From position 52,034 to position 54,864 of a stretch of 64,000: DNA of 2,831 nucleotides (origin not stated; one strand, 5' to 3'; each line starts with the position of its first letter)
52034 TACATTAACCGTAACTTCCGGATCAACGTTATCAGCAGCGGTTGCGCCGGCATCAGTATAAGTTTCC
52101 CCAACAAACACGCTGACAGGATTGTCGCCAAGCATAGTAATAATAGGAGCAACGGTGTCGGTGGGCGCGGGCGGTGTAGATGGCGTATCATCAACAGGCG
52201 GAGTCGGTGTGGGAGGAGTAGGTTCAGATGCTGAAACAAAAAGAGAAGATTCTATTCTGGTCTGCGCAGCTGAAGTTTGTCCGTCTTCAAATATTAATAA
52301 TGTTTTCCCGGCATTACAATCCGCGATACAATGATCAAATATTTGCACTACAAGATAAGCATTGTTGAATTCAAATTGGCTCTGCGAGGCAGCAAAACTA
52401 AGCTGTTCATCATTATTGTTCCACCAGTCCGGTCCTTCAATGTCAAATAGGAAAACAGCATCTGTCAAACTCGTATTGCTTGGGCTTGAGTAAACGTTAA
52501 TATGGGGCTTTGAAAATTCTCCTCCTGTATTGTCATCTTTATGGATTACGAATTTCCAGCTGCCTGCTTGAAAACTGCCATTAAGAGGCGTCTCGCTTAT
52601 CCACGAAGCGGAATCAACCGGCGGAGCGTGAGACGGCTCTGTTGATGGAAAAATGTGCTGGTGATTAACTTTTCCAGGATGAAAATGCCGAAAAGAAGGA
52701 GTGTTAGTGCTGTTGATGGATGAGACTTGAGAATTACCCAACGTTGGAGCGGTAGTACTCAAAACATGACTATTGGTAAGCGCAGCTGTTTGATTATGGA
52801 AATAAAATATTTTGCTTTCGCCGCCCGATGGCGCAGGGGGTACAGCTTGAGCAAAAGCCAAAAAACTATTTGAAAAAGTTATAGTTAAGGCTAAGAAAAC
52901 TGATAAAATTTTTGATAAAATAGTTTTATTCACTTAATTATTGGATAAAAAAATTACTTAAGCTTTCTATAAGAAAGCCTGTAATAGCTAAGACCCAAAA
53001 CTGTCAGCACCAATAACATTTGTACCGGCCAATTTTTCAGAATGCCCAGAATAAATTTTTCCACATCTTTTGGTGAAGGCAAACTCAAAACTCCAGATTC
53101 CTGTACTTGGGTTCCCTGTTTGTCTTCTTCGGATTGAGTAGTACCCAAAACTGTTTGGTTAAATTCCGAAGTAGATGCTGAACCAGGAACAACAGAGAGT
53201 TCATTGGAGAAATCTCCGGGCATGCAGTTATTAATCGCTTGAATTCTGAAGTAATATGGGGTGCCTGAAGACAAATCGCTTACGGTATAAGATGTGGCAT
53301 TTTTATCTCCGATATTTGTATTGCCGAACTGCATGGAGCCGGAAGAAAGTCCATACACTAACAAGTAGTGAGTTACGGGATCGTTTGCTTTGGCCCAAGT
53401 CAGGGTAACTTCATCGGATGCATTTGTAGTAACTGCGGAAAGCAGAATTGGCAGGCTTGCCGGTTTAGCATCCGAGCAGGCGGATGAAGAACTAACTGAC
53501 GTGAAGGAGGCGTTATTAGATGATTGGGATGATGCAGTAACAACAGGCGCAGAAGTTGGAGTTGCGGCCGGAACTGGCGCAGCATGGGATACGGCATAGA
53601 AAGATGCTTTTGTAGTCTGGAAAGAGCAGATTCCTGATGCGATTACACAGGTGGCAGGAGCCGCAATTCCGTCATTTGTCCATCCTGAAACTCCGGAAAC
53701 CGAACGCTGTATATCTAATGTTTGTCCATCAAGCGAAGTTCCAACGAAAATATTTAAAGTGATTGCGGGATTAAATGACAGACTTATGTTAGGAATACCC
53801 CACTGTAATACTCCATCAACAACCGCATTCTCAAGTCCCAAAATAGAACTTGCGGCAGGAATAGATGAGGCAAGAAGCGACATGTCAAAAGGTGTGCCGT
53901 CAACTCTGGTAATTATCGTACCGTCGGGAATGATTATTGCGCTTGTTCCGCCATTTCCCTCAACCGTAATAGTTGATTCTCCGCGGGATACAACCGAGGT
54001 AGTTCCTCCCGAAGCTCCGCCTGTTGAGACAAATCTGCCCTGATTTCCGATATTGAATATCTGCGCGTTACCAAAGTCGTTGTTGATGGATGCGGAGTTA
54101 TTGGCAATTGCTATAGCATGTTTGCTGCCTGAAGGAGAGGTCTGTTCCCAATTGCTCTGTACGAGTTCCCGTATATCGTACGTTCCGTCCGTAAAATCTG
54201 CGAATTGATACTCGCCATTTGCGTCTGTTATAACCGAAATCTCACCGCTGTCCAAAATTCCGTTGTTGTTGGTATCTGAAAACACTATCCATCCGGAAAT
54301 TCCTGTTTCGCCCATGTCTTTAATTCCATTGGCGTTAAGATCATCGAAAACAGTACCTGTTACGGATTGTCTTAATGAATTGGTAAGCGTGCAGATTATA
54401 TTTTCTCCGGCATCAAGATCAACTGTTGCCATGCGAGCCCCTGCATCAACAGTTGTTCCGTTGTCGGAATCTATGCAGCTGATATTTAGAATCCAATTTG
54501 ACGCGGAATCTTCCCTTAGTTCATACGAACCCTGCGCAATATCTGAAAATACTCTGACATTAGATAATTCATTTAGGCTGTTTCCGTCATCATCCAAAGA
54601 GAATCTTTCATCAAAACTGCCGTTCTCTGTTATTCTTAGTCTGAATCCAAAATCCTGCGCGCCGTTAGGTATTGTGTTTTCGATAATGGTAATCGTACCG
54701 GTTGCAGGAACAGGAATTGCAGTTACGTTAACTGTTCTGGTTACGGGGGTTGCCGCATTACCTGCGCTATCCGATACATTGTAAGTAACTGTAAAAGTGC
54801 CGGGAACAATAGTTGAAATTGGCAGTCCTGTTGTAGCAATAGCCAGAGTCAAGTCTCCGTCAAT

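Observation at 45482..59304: Two tandem giant paralogous surface proteins (13.8 kb) bracketed by a GAF histidine kinase and an OmpR-family regulator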

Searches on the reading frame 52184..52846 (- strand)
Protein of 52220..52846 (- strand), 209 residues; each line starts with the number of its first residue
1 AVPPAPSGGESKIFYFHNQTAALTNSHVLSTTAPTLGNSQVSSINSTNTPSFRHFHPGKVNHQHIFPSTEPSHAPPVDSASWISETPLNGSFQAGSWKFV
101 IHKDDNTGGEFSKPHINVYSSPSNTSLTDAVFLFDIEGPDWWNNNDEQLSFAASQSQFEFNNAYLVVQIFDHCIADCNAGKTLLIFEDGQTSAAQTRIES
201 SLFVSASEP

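Call 34: search_protein_families(library=pfam, proteins=[window:52220-52846:-], max_evalue=5)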
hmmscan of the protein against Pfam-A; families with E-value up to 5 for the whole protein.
seq(209 aa): 0 families

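Call 85: search_solved_structures(query=window:52220-52846:-, max_evalue=1)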
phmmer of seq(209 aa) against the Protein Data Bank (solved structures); distinct sequences matched with E-value up to 1: 0.

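Call 94: find_related_loci(query=window:52232-52819:-, collection=metagenome_contigs, flank=10000)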
Query seq(196 aa) (196 aa) in metagenome_contigs; peptide patterns used: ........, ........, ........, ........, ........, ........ (x = any residue, [..] = any of these).
82 stretches matched a pattern, but none encodes a relative of the query by tblastn (E <= 1e-3).

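Call 96: find_related_loci(query=A4, collection=metagenome_contigs, flank=10000)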
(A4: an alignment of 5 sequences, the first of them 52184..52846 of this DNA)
Query A4 (221 aa) in metagenome_contigs; peptide patterns used: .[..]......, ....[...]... (x = any residue, [..] = any of these).
264 stretches matched a pattern; 1 encode a relative of the query (tblastn E <= 1e-3); 1 distinct loci.
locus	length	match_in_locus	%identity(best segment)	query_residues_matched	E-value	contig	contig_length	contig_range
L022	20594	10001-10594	67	9-206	2e-92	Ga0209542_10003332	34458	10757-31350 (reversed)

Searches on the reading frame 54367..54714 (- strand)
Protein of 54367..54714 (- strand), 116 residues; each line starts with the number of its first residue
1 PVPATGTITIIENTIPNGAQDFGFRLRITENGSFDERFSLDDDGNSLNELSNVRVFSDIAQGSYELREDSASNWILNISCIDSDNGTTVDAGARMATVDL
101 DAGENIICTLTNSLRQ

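Call 34: search_protein_families(library=pfam, proteins=[window:54367-54714:-], max_evalue=5)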
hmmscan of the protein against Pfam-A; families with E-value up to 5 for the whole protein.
seq(116 aa): 4 families
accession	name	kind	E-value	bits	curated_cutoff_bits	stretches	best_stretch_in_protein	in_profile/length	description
PF24514.1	SpaA_4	-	7.9e-09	36.7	27.3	1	9-113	2-106/107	Prealbumin-like fold domain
PF20674.3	SpaA_3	-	0.0023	18.4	24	1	62-113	58-120/121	Prealbumin-like fold domain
PF09136.16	Glucodextran_B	-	0.02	15.3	27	1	88-109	41-63/83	Glucodextranase, domain B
PF20009.4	GEVED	-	0.048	14.9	24.4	1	31-90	11-74/78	GEVED domain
